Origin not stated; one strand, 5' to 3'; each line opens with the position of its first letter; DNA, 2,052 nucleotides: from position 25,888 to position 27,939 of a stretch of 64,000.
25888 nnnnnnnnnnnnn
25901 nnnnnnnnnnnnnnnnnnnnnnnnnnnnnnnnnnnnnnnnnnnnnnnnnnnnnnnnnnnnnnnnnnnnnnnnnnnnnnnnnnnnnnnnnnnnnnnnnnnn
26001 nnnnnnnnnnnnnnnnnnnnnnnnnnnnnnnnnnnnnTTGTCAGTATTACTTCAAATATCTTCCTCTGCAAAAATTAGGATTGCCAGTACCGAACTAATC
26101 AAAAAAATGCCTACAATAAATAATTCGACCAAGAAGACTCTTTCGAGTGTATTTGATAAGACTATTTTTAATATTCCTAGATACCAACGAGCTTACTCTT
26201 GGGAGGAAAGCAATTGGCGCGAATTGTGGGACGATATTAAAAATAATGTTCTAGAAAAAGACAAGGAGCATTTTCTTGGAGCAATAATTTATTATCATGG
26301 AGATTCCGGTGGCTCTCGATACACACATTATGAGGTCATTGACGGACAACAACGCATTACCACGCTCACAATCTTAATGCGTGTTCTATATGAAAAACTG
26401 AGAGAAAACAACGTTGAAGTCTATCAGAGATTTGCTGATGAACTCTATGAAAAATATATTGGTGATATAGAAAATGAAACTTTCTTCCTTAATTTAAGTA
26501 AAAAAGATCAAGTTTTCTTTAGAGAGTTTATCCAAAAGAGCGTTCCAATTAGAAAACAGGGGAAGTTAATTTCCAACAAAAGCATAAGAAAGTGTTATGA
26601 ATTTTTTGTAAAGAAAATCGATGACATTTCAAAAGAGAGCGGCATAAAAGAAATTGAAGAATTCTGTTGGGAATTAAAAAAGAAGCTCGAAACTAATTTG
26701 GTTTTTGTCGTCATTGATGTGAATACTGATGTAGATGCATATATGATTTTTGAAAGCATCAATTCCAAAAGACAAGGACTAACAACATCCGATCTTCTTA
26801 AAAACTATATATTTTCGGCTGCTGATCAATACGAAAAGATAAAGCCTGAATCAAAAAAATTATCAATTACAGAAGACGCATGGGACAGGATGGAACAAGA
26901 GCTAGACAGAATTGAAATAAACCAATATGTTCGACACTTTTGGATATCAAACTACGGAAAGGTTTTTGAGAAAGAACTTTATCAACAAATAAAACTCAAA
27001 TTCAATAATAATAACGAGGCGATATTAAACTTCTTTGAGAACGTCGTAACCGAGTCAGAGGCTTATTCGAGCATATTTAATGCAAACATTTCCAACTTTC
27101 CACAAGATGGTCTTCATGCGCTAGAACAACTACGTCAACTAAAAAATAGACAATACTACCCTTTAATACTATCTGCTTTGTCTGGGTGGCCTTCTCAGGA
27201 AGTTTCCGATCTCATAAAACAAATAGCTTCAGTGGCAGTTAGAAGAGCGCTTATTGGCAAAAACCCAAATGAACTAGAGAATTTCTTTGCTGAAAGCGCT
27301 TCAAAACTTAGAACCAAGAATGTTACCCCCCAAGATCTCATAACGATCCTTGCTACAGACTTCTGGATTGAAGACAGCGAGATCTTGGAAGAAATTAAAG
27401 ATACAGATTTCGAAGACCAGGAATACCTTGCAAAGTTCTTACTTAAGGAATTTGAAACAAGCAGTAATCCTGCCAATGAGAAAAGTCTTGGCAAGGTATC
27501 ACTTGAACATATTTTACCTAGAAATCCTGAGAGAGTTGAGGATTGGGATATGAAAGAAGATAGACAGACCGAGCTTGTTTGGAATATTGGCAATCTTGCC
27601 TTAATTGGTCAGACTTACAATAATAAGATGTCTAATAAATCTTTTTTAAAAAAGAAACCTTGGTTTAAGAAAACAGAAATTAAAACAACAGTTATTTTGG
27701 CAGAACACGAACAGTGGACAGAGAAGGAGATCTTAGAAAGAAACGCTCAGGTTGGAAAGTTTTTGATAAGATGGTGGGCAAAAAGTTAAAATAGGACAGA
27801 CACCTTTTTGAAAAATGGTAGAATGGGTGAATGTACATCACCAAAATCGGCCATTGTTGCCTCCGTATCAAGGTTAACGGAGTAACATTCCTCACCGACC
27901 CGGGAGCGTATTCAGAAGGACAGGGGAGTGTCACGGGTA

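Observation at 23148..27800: AT-rich four-gene defence-like island inserted directly behind the dnaK terminator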

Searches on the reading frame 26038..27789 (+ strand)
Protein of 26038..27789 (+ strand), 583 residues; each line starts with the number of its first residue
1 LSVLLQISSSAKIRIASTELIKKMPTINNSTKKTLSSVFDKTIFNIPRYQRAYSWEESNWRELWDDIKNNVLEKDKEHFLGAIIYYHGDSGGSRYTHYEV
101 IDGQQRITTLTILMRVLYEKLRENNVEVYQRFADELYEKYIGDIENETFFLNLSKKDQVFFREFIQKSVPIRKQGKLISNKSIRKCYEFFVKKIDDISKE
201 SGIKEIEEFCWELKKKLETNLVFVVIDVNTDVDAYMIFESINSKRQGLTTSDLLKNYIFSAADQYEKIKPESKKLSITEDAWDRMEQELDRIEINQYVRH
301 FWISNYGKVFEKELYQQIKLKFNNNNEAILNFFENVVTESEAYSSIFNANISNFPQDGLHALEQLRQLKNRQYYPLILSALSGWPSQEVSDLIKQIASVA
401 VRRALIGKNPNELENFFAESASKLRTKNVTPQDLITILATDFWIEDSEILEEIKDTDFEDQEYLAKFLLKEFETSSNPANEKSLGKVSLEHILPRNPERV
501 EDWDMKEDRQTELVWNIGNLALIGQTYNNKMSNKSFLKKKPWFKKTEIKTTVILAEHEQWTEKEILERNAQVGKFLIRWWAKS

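Call 3: search_protein_families(library=pfam, proteins=[window:26038-27789:+], max_evalue=0.1)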
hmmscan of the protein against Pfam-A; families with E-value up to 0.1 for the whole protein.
window:26038-27789:+ (583 aa): 2 families
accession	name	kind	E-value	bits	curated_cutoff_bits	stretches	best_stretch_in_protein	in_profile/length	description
PF03235.19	GmrSD_N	-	4.4e-38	131.8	33.2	1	37-259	3-199/199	GmrSD restriction endonuclease, N-terminal domain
PF07510.16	GmrSD_C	-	2.1e-21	76.7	23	1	443-571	1-134/138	GmrSD restriction endonucleases, C-terminal domain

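Call 4: search_protein_families(library=padloc, proteins=[window:26038-27789:+], max_evalue=0.1)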
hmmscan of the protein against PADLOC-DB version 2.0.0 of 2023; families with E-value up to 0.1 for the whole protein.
window:26038-27789:+ (583 aa): 29 families (the best 25 are shown)
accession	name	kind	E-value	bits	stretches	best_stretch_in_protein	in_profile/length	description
PDLC04157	HEC-06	-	3.6e-107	357.3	1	28-581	7-556/558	-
PDLC04155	HEC-06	-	6.7e-103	343.1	1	26-581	3-559/562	-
PDLC04154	HEC-06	-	7.6e-99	329.9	1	29-580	8-564/569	-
PDLC02687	Orf5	-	7.7e-87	290.3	1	40-565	14-543/543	Orf5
PDLC02700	Orf5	-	1.6e-79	266.1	1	41-580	9-555/555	Orf5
PDLC02693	Orf5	-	9.2e-75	250.7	1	44-580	9-542/543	Orf5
PDLC02691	Orf5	-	4.5e-58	195.2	1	41-580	18-579/579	Orf5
PDLC02695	Orf5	-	1.1e-56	190.5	1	30-572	5-593/601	Orf5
PDLC02701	Orf5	-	2.8e-47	159.5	2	34-380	9-373/596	Orf5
PDLC04156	HEC-06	-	5.6e-41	138.7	1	29-565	5-545/562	-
PDLC02690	Orf5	-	1.2e-37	128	1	40-580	6-529/531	Orf5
PDLC02686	Orf5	-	2.7e-31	106.7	2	30-306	5-278/566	Orf5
PDLC02699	Orf5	-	3.2e-29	100.1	2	44-352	1-305/530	Orf5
PDLC02702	Orf5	-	3.3e-28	96.8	1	44-580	3-541/543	Orf5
PDLC02698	Orf5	-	6.3e-28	95.8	1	34-573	9-564/573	Orf5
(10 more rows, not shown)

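Call 5: search_protein_families(library=ncbifam, proteins=[window:26038-27789:+], max_evalue=0.1)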
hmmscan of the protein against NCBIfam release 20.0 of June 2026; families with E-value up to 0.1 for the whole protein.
window:26038-27789:+ (583 aa): 0 families

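Call 30: search_solved_structures(query=window:26107-27789:+, max_evalue=0.01)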
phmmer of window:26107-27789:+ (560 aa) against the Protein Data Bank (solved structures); distinct sequences matched with E-value up to 0.01: 5.
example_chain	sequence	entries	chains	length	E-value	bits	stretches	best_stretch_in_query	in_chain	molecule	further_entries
9jfl_B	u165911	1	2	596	3.6e-22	82.1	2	17-239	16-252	DUF262 domain-containing protein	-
6jiv_D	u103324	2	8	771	3e-09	39.4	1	22-100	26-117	SspE protein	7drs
7drr_D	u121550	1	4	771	2e-08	36.7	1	22-100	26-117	SspE protein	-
20yv_A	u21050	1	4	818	5.4e-08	35.3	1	23-103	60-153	DUF262 domain-containing protein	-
20yw_A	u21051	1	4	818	3e-07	32.8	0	23-103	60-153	DUF262 domain-containing protein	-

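Call 75: search_protein_families(library=phrogs, proteins=[window:26107-27789:+], max_evalue=0.01)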
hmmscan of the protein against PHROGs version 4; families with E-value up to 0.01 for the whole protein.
window:26107-27789:+ (560 aa): 2 families
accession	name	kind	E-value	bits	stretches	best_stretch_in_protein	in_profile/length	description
phrog_21165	-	unknown function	3.8e-67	228.5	1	5-550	6-559/567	-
phrog_1583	-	unknown function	1.3e-05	25.1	1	15-108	30-110/417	-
